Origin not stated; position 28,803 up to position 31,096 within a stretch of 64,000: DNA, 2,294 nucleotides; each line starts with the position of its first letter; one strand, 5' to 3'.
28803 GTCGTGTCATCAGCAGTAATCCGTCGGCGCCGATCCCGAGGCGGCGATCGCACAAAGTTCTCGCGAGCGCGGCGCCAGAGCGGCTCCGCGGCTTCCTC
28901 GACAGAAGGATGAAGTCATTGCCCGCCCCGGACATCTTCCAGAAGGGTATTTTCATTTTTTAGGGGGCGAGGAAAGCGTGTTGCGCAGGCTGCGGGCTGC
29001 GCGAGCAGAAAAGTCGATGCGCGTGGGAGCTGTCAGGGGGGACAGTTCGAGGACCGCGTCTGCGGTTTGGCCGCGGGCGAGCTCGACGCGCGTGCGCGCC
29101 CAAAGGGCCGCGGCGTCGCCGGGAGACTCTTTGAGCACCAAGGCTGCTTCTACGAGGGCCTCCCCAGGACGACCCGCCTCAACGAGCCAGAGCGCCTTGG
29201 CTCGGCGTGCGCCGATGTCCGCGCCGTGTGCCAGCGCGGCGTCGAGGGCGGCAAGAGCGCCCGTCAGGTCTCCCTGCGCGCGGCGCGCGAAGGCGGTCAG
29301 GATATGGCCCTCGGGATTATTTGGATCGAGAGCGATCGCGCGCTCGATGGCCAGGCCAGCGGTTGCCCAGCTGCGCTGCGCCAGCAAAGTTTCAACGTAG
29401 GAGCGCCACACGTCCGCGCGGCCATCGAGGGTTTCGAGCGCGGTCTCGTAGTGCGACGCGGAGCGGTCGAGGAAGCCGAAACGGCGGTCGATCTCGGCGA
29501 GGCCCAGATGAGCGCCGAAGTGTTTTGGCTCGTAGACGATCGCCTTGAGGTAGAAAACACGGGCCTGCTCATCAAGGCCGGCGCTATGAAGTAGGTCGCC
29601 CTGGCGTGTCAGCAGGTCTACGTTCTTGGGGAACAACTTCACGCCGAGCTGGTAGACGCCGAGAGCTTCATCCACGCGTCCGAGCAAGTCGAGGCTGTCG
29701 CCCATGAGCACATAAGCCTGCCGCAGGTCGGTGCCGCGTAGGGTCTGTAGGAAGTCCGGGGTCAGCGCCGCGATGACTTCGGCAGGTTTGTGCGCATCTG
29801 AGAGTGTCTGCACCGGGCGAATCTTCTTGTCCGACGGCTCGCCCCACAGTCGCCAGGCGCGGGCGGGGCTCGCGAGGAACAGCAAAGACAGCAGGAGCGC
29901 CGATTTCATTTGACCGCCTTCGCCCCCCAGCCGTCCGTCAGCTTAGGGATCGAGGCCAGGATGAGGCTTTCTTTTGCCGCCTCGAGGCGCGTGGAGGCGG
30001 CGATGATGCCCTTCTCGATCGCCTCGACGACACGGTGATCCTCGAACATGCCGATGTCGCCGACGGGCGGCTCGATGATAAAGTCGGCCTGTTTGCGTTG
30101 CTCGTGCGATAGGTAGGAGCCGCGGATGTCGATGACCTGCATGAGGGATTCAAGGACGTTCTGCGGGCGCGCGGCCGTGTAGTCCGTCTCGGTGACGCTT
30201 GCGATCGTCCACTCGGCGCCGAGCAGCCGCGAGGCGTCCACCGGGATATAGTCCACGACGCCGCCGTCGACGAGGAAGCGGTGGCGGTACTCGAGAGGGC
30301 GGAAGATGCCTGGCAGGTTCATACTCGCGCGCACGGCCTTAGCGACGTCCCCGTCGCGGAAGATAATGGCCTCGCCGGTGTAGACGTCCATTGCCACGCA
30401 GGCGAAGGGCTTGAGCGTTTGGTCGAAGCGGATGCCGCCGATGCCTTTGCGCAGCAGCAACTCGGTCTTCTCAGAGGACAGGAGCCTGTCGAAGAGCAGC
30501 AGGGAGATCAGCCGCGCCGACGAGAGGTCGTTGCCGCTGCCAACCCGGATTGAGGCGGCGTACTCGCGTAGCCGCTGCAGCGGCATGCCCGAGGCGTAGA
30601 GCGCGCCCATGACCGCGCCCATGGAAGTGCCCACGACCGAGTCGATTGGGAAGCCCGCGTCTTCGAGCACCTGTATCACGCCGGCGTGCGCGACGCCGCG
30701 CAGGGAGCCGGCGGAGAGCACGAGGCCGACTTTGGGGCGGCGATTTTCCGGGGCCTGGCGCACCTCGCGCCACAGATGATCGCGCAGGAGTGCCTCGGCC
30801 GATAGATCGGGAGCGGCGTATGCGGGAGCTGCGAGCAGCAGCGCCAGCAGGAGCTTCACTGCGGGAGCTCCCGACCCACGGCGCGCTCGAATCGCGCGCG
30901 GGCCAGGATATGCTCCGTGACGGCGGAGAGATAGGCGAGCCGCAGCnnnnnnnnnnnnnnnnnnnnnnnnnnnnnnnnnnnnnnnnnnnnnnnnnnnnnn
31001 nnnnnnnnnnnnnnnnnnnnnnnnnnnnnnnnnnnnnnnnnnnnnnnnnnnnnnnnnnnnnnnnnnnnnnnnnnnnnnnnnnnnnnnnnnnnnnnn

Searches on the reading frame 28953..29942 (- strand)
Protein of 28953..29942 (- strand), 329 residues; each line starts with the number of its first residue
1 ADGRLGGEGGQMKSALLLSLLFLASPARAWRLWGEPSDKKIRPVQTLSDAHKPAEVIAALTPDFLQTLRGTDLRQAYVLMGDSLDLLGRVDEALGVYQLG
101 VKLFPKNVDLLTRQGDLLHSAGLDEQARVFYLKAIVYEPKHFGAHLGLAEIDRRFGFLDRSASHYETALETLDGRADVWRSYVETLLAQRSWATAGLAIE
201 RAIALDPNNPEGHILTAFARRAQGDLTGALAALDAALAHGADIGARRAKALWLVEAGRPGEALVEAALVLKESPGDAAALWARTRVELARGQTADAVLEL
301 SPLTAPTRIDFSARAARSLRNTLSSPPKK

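Call 20: search_protein_families(library=pfam, proteins=[window:28953-29942:-], max_evalue=0.001)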
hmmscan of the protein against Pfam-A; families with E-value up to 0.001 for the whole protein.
window:28953-29942:- (329 aa): 9 families
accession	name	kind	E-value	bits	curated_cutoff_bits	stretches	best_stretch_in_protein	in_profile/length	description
PF13428.12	TPR_14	-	3.2e-14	52.5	23.5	0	177-215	2-40/44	Tetratricopeptide repeat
PF07719.23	TPR_2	-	1.3e-13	50.3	27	0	76-107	3-34/34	Tetratricopeptide repeat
PF14559.12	TPR_19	-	4.6e-13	49.7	25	1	253-306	1-54/68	Tetratricopeptide repeat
PF13431.12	TPR_17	-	9.8e-13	47.7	24.4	0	199-230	2-33/34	Tetratricopeptide repeat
PF13414.12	TPR_11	-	3.2e-11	43.2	26.8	0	115-150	1-36/42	TPR repeat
PF13432.12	TPR_16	-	5.7e-10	39.9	32.7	0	148-210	3-65/65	Tetratricopeptide repeat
PF00515.34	TPR_1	-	2.2e-07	30.8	27.8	0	76-107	3-34/34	Tetratricopeptide repeat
PF13181.12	TPR_8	-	2.2e-05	24.7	25.7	0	75-107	2-34/34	Tetratricopeptide repeat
PF13371.12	TPR_9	-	0.00011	22.5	35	1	186-242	5-61/73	Tetratricopeptide repeat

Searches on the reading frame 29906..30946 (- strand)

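Call 20: search_protein_families(library=pfam, proteins=[window:29906-30946:-], max_evalue=0.001)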
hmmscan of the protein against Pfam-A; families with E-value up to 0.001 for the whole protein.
window:29906-30946:- (346 aa): 1 family
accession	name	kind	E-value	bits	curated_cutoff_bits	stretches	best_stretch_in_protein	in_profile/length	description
PF01734.28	Patatin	-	4.6e-31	109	27.7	1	75-238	1-189/191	Patatin-like phospholipase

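Call 41: search_protein_families(library=padloc, proteins=[window:29906-30946:-], max_evalue=0.01)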
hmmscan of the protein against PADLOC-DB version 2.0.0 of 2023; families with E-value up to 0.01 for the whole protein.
window:29906-30946:- (346 aa): 0 families
